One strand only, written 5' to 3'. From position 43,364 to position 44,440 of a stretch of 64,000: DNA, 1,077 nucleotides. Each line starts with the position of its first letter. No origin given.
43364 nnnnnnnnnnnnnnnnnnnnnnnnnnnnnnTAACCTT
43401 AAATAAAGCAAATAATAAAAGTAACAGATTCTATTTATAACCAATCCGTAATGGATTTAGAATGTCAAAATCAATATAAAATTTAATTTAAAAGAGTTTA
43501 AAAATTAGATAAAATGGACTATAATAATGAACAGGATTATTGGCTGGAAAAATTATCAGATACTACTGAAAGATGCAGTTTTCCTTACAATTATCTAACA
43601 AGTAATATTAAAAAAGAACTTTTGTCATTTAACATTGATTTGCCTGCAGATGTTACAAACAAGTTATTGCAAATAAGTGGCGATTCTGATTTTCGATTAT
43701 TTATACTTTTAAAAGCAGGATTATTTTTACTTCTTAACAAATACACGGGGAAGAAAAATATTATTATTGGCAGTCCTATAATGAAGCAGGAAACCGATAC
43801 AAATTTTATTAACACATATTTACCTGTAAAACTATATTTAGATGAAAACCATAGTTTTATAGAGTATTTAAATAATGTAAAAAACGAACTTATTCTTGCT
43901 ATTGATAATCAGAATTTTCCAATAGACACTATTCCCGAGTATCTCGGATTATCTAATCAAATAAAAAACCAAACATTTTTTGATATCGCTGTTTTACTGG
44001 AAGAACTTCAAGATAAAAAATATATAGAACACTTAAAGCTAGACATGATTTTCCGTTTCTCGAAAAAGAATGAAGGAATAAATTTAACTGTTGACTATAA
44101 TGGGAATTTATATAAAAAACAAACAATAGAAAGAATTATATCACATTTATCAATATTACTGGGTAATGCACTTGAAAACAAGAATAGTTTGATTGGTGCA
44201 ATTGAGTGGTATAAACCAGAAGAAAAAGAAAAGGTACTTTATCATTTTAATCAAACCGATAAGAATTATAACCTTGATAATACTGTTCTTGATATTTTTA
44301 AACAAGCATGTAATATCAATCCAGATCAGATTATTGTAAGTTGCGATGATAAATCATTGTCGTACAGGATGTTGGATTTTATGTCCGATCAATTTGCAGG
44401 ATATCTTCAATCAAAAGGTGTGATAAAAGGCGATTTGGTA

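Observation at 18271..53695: Seven proteins from four unrelated families end in the same acidic-aromatic tail (D/N-F/Y-x-F/L-COOH)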

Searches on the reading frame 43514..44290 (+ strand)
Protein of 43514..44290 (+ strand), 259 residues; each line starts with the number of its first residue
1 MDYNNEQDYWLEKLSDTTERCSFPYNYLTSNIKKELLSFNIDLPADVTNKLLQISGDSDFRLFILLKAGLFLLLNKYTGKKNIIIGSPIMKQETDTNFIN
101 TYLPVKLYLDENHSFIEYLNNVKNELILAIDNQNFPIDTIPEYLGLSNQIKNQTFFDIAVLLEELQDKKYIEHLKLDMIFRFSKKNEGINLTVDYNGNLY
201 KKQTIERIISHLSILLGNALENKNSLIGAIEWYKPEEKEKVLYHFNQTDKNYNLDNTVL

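Call 23: search_protein_families(library=ncbifam, proteins=[window:43514-44290:+], max_evalue=0.01)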
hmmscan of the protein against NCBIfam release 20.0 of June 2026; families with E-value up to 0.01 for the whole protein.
window:43514-44290:+ (259 aa): 3 families
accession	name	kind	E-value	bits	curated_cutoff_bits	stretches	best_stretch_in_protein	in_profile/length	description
NF004282.0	PRK05691.1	subfamily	1.5e-15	54.4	4090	1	5-241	864-1118/4334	non-ribosomal peptide synthase/polyketide synthase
TIGR03443.1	alpha_am_amid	equivalog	2.5e-14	51.7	1030.1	1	10-240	2-221/1390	L-aminoadipate-semialdehyde dehydrogenase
NF047350.1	aureusi_NRPS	equivalog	6.3e-13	46.5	2500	1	2-257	1161-1435/2373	aureusimine non-ribosomal peptide synthetase AusA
